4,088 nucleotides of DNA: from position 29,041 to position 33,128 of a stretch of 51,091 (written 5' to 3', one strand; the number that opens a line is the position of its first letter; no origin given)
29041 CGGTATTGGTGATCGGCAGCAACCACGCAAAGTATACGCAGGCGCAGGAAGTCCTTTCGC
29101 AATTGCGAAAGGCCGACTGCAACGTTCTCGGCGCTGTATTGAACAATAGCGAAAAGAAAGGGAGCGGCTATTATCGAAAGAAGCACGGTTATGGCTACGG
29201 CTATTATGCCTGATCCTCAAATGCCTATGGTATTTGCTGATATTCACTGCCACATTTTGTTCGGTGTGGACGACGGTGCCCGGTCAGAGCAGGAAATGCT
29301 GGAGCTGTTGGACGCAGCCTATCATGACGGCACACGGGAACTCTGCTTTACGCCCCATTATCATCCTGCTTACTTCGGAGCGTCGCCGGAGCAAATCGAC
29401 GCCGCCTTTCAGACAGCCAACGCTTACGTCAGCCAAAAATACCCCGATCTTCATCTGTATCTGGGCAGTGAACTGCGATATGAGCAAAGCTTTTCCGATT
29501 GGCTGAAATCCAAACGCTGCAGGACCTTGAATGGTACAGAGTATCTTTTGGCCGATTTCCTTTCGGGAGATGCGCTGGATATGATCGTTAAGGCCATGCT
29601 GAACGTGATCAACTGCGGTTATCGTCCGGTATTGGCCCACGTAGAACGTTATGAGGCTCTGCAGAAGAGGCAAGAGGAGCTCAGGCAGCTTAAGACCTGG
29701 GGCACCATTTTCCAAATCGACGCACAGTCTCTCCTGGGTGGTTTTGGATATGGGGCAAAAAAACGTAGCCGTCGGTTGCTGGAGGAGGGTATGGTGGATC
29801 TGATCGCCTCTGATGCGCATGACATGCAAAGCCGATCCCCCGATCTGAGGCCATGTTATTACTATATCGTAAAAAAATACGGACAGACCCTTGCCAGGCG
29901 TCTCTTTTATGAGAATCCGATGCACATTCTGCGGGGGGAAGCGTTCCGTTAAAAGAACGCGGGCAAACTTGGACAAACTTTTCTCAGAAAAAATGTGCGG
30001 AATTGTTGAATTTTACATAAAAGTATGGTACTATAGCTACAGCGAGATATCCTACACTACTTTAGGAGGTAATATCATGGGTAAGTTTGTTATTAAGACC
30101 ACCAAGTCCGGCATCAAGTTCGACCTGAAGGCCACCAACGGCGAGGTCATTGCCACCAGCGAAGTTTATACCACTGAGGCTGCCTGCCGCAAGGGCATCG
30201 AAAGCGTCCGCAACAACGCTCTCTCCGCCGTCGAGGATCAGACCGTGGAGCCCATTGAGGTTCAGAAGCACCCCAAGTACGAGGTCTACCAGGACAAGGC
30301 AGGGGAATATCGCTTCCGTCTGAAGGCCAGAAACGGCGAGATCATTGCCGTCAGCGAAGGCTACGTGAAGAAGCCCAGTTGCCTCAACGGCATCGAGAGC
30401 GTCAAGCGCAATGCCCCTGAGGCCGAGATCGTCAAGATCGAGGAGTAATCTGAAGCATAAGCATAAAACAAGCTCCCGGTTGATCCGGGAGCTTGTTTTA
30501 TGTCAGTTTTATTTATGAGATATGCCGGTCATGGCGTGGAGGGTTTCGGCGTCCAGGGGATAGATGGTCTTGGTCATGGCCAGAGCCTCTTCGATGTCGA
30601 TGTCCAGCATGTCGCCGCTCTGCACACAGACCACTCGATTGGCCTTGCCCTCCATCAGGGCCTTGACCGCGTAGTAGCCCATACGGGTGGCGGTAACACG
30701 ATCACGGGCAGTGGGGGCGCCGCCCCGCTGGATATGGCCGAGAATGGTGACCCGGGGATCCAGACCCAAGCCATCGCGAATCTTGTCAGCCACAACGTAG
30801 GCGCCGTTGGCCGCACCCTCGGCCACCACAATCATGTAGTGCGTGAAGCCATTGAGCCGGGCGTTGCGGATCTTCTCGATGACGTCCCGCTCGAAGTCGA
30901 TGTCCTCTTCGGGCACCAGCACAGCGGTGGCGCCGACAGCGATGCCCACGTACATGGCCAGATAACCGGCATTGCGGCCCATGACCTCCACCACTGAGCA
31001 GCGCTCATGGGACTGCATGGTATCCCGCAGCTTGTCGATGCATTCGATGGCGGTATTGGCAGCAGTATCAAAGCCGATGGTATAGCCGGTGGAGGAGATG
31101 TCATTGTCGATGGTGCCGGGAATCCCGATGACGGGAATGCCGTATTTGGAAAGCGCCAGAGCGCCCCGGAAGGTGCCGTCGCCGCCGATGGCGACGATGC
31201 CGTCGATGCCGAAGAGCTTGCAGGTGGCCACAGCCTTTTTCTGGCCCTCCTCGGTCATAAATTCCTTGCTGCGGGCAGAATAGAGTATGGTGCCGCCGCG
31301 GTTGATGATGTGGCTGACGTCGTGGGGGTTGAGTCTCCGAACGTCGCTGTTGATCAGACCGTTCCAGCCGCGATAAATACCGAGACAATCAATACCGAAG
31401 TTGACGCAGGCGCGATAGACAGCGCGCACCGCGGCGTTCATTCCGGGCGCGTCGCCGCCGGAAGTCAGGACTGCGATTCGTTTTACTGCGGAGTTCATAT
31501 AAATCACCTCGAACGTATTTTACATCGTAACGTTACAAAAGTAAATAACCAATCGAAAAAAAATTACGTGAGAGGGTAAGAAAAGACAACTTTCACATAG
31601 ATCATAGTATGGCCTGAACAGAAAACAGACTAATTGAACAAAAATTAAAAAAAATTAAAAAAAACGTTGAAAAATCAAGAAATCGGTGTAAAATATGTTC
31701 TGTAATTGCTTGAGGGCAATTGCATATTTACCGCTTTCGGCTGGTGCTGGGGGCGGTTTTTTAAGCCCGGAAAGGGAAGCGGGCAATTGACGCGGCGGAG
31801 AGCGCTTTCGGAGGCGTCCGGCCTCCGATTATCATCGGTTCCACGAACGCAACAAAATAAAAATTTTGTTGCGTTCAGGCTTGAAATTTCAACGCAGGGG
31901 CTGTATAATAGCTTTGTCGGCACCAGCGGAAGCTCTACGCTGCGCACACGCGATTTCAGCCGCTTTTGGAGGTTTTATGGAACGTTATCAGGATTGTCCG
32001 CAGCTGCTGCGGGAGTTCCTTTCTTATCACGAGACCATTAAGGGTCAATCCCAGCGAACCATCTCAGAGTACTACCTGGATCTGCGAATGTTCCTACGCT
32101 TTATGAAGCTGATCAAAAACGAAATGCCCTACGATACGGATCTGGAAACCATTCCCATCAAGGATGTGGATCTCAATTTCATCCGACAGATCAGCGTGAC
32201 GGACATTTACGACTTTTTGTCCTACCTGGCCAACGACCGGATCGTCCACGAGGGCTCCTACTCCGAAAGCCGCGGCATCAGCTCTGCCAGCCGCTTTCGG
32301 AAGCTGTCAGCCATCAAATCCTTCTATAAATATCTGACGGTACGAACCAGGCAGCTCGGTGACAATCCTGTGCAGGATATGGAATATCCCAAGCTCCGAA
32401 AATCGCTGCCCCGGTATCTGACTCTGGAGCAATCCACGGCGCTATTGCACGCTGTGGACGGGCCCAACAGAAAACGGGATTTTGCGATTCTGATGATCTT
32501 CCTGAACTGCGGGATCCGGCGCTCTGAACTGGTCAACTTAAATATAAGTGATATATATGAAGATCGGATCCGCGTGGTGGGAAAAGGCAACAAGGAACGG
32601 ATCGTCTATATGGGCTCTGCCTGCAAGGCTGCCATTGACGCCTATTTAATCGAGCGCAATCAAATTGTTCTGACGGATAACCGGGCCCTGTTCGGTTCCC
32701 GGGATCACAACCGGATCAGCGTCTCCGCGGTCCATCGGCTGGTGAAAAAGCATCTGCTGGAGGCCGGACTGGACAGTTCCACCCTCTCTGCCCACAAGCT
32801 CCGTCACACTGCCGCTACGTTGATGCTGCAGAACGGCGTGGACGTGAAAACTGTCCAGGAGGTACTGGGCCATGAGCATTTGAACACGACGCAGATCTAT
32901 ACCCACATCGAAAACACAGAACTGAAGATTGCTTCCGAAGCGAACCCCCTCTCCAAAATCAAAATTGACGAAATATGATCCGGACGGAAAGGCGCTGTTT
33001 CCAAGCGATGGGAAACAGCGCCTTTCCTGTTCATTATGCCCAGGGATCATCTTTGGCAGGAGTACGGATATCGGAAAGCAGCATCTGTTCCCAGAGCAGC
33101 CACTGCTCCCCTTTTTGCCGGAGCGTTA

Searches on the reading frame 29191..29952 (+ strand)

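Call 6: search_protein_families(library=pfam, proteins=[window:29191-29952:+], max_evalue=0.001)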
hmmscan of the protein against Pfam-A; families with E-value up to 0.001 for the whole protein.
window:29191-29952:+ (253 aa): 1 family
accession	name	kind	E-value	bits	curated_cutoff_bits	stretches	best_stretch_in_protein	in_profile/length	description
PF19567.5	CpsB_CapC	-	1.1e-72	244.7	27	1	16-248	2-234/234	Capsular polysaccharide synthesis, CpsB/CapC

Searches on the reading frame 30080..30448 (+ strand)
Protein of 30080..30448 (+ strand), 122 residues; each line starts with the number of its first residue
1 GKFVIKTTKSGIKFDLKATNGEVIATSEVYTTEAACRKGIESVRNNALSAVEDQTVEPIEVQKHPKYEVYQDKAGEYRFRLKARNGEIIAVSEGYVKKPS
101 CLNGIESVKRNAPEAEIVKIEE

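Call 6: search_protein_families(library=pfam, proteins=[window:30080-30448:+], max_evalue=0.001)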
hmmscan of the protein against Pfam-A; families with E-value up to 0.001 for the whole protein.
window:30080-30448:+ (122 aa): 1 family
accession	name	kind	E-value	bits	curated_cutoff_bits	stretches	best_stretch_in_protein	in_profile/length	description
PF07411.17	DUF1508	-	3.2e-43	145.8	22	2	72-118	1-47/48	Domain of unknown function (DUF1508)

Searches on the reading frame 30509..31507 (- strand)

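Call 97: search_protein_families(library=pfam, proteins=[window:30509-31507:-], max_evalue=0.001)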
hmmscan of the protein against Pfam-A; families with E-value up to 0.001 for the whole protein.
window:30509-31507:- (332 aa): 3 families
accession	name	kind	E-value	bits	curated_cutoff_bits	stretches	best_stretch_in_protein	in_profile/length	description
PF00365.25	PFK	-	1.3e-107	359.7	30.9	1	10-284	1-277/277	Phosphofructokinase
PF01513.26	NAD_kinase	-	7.5e-07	30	25.5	1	93-130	65-103/130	ATP-NAD kinase N-terminal domain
PF00781.29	DAGK_cat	-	0.00048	20.2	23.6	0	86-155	41-110/125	Diacylglycerol kinase catalytic domain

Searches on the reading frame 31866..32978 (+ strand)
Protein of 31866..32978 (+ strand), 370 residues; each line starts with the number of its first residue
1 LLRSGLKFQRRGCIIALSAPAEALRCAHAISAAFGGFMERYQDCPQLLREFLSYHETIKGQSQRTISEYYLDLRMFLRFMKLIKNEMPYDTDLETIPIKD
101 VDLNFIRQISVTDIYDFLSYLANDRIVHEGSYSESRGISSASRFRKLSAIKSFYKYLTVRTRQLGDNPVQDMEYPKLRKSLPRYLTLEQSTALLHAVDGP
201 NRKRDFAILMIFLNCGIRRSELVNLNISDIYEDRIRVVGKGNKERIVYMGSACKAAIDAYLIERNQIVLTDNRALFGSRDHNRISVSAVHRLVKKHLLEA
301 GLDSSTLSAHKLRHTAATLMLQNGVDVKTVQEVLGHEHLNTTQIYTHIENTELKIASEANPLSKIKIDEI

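Call 6: search_protein_families(library=pfam, proteins=[window:31866-32978:+], max_evalue=0.001)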
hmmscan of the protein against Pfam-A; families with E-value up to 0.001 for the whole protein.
window:31866-32978:+ (370 aa): 3 families
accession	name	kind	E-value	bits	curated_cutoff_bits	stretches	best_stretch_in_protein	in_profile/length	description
PF00589.27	Phage_integrase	-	4.5e-38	131.2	27.1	1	184-350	2-170/172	Phage integrase family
PF02899.23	Phage_int_SAM_1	-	2.7e-06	28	22.3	0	106-158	40-80/83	Phage integrase, N-terminal SAM-like domain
PF13495.12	Phage_int_SAM_4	-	4.6e-06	27.4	27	1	47-157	1-78/85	Phage integrase, N-terminal SAM-like domain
